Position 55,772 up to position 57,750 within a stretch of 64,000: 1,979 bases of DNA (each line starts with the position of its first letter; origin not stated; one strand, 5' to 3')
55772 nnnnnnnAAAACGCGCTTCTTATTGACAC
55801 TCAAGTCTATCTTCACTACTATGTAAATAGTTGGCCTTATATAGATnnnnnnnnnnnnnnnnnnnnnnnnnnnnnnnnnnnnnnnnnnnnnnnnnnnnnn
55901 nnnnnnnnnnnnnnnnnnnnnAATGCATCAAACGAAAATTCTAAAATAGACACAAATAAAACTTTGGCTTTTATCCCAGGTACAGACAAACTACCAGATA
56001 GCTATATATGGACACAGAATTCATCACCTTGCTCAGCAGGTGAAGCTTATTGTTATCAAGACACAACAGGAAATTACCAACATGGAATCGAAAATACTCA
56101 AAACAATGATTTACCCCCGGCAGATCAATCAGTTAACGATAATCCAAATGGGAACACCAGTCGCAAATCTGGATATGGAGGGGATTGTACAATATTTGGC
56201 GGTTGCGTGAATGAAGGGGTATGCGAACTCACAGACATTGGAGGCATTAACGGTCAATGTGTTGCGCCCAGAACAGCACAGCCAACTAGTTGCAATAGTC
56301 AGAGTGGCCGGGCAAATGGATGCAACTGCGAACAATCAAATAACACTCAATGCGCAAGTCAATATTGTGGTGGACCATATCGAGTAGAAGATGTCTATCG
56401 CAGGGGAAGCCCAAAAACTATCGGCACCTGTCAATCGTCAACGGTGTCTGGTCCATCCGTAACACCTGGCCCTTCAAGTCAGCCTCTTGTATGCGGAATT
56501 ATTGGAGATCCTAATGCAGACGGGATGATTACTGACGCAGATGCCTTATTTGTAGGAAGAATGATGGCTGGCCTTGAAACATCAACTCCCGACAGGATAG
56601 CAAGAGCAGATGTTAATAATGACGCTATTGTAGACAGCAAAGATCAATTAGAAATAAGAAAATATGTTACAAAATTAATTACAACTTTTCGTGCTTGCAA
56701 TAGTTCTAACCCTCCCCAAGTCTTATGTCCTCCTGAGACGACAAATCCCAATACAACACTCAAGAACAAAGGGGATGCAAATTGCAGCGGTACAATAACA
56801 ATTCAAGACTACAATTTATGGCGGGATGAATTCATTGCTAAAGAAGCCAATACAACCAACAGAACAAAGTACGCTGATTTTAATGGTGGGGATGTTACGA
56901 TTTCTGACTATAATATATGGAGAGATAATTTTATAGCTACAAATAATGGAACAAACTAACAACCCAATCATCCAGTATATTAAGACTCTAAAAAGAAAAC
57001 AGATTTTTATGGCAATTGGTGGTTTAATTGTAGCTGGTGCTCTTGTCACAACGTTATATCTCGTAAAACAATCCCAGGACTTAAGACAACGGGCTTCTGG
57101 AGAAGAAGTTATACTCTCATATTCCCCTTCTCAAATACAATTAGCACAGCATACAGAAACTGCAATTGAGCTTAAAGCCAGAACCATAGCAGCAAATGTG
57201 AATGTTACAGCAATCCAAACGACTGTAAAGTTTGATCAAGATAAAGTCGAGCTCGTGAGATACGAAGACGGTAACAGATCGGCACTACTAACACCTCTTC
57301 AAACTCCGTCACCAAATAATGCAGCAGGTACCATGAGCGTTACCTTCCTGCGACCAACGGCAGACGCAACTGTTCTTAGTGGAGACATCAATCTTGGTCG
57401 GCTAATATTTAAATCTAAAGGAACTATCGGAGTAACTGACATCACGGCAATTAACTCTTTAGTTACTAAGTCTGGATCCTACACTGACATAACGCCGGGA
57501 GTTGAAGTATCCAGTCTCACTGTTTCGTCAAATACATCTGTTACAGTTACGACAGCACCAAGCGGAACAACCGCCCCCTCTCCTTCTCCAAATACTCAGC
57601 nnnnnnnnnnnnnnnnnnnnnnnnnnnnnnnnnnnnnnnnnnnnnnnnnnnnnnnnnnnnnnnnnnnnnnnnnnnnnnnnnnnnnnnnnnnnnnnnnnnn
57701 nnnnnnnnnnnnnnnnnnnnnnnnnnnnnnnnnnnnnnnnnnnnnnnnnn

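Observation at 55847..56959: Secreted Cys-rich protein with two tandem dockerin modules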

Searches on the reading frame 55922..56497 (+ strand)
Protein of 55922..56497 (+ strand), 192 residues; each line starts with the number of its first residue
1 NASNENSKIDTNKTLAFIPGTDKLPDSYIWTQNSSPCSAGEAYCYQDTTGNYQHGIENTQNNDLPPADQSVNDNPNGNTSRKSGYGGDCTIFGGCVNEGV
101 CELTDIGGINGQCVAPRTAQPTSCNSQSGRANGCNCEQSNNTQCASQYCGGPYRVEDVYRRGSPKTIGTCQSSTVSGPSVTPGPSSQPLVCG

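Call 5: search_protein_families(library=pfam, proteins=[window:55922-56497:+], max_evalue=1)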
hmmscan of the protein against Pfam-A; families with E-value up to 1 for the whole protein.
seq(192 aa): 0 families

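Call 34: find_homologous_proteins(query=A4, max_evalue=0.01)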
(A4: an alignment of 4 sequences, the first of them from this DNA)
Query A4 (4 sequences) (181 aa, profile of the alignment): 3 proteins with E <= 0.01 among 3174 candidates.
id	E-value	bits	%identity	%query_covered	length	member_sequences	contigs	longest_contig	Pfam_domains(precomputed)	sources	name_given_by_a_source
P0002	3.0e-76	273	85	96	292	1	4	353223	-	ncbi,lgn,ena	-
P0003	2.3e-25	108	100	30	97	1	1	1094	-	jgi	jgi:hypothetical protein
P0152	2.7e-22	98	47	30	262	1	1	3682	-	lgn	-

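Call 68: search_solved_structures(query=A4, max_evalue=10)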
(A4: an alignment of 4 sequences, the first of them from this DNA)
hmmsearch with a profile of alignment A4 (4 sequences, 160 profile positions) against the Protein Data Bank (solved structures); distinct sequences matched with E-value up to 10: 2.
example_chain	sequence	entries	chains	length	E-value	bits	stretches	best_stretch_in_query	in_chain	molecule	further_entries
1o9a_A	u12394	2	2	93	0.01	19.4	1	92-140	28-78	FIBRONECTIN | PROTEIN (FIBRONECTIN)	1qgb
6wmw_H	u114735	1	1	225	0.17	15.4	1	95-156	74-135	FAB3P10 heavy chain fragment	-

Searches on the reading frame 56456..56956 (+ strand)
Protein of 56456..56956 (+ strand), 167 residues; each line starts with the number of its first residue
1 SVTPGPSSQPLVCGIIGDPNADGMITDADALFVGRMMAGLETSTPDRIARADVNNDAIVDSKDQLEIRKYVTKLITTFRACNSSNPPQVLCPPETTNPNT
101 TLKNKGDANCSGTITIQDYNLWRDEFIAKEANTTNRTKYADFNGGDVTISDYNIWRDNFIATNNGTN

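Call 58: predict_structure(alignment_id=A6)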
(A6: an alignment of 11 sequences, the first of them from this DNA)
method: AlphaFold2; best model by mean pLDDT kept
length: 167 residues; sequences in the alignment: 11
mean_pLDDT: 80.4   pTM: 0.54
mean pLDDT of the five models: 80.4, 79.3, 78.3, 77.1, 72.3
residues with pLDDT >= 90: 61; 70-90: 70; 50-70: 19; < 50: 17
segments of 3 or more residues with pLDDT < 50: 88-100
pLDDT, mean of each block of 10 residues (from residue 1): 66 89 92 96 87 93 97 93 58 43 76 84 82 66 85 91 66
secondary structure, 60 per line:
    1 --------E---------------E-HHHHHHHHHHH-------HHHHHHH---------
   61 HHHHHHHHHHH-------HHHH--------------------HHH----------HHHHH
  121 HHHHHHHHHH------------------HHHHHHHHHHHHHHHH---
elements in order: H27-37 H45-51 H61-71 H79-82 H116-130 H149-164

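Call 60: fold_search(model_id=the predicted structure, library=pdb)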
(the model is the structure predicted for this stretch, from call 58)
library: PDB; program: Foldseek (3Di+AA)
matches with E <= 10: 43; with E <= 0.001: 0
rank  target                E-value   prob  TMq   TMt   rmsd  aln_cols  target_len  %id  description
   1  8x3a_MODEL_1_A        3.8e-03  1.00  0.35  0.38  12.3       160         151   19  Solution NMR structure of cellulosomal double-dockerin module of Clo1313_0689 from Clostridium thermocellum (released 2024-04-03)
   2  8x39_A                1.1e-02  1.00  0.37  0.45   4.4        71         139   21  Crystal structure of cellulosomal double-dockerin module of Clo1313_0689 from Clostridium thermocellum (released 2024-04-03)
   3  8x39_B                1.5e-02  1.00  0.36  0.43  11.8       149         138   18  Crystal structure of cellulosomal double-dockerin module of Clo1313_0689 from Clostridium thermocellum (released 2024-04-03)
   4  4dh2_D                1.9e-02  1.00  0.33  0.76   2.5        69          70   25  Crystal structure of Coh-OlpC(Cthe_0452)-Doc435(Cthe_0435) complex: A novel type I Cohesin-Dockerin complex from Clost (released 2012-11-28)
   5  4uyp_B                2.5e-02  1.00  0.38  0.83   1.8        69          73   22  High resolution structure of the third cohesin ScaC in complex with the ScaB dockerin with a mutation in the N-termina (released 2015-04-15)
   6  2ccl_B                2.5e-02  1.00  0.35  0.90   1.1        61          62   33  THE S45A, T46A MUTANT OF THE TYPE I COHESIN-DOCKERIN COMPLEX FROM THE CELLULOSOME OF CLOSTRIDIUM THERMOCELLUM (released 2007-02-13)
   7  4uyq_B                4.8e-02  1.00  0.37  0.82   2.0        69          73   25  High resolution structure of the third cohesin ScaC in complex with the ScaB dockerin with a mutation in the C-termina (released 2015-04-15)
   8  4dh2_B                4.8e-02  1.00  0.34  0.75   2.8        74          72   24  Crystal structure of Coh-OlpC(Cthe_0452)-Doc435(Cthe_0435) complex: A novel type I Cohesin-Dockerin complex from Clost (released 2012-11-28)
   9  5nrk_D                5.1e-02  1.00  0.35  0.83   1.9        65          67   29  Crystal structure of the sixth cohesin from Acetivibrio cellulolyticus' scaffoldin B in complex with Cel5 dockerin S15 (released 2018-01-31)
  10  5nrk_B                6.6e-02  1.00  0.33  0.75   2.7        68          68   25  Crystal structure of the sixth cohesin from Acetivibrio cellulolyticus' scaffoldin B in complex with Cel5 dockerin S15 (released 2018-01-31)
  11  4fl4_G                8.2e-02  1.00  0.36  0.83   1.5        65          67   26  Scaffoldin conformation and dynamics revealed by a ternary complex from the Clostridium thermocellum cellulosome (released 2012-06-27)
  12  5m2s_B                8.2e-02  1.00  0.36  0.71   2.8        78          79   23  R. flavefaciens' third ScaB cohesin in complex with a group 1 dockerin (released 2017-07-05)
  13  5nrm_B                8.7e-02  1.00  0.35  0.85   1.7        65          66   26  Crystal structure of the sixth cohesin from Acetivibrio cellulolyticus' scaffoldin B in complex with Cel5 dockerin S51 (released 2018-01-31)
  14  4fl4_A                1.2e-01  1.00  0.36  0.82   1.8        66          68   27  Scaffoldin conformation and dynamics revealed by a ternary complex from the Clostridium thermocellum cellulosome (released 2012-06-27)
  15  8ajy_B                1.2e-01  1.00  0.30  0.58   2.5        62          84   29  Ruminococcus flavefaciens Cohesin-Dockerin structure: dockerin from ScaH adaptor scaffoldin in complex with the cohesi (released 2022-11-02)
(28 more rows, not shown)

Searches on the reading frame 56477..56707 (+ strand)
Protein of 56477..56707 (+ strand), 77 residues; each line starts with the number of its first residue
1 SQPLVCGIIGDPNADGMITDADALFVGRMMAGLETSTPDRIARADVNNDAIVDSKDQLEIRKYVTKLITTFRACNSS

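Call 77: search_solved_structures(query=window:56477-56707:+, max_evalue=0.1, show_alignments=1)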
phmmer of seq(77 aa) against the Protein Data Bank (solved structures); distinct sequences matched with E-value up to 0.1: 19.
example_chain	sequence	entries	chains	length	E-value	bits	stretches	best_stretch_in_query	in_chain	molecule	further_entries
9qf9_A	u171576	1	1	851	1.8e-06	31.3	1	8-74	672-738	Ruminococcus bromii Amy16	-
2ccl_B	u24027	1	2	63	3.1e-05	27.4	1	8-68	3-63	ENDO-1,4-BETA-XYLANASE Y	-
1ohz_B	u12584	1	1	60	3.9e-05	27.1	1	9-68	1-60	ENDO-1,4-BETA-XYLANASE Y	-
2y3n_B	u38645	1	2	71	4.1e-05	27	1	8-66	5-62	CELLULOSOMAL FAMILY-48 PROCESSIVE GLYCOSIDE HYDROLASE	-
6kg9_A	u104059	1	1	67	0.0001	25.8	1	8-65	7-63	And cellulose-binding endoglucanase family 9 CelL ortholog dockerin domain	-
6kge_D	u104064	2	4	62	0.00019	24.9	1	8-65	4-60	And cellulose-binding endoglucanase family 9 CelL ortholog dockerin domain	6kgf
6kgc_B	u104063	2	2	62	0.00038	24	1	8-65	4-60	And cellulose-binding endoglucanase family 9 CelL ortholog dockerin domain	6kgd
8x39_A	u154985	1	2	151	0.00045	23.8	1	9-71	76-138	Serine protease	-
8x3a_A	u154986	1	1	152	0.00046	23.7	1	9-71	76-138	Serine protease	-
3ul4_B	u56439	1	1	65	0.0006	23.4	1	8-69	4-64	Cellulosome enzyme, dockerin type I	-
4dh2_B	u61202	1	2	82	0.00076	23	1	7-72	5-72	Dockerin type 1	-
1daq_A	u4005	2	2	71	0.0012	22.4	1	8-71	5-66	ENDOGLUCANASE SS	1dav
2mte_A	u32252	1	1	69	0.0014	22.1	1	8-71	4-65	Cellulose 1,4-beta-cellobiosidase (reducing end) CelS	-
4fl4_A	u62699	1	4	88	0.0029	21.2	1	9-68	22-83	Glycoside hydrolase family 9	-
8zvk_A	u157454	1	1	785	0.0035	20.9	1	8-71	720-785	AaBgIC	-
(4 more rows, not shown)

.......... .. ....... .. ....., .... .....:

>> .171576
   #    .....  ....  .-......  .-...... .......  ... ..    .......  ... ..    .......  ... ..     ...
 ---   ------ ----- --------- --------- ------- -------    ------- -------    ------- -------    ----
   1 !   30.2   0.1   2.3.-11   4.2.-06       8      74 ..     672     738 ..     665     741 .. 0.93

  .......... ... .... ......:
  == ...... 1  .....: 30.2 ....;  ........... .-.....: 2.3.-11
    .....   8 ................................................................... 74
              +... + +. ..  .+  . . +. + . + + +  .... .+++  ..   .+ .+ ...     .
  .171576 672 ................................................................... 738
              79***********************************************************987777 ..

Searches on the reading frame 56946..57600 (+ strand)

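Call 76: search_solved_structures(query=window:56946-57600:+, max_evalue=1)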
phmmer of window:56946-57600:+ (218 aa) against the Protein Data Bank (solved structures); distinct sequences matched with E-value up to 1: 0.
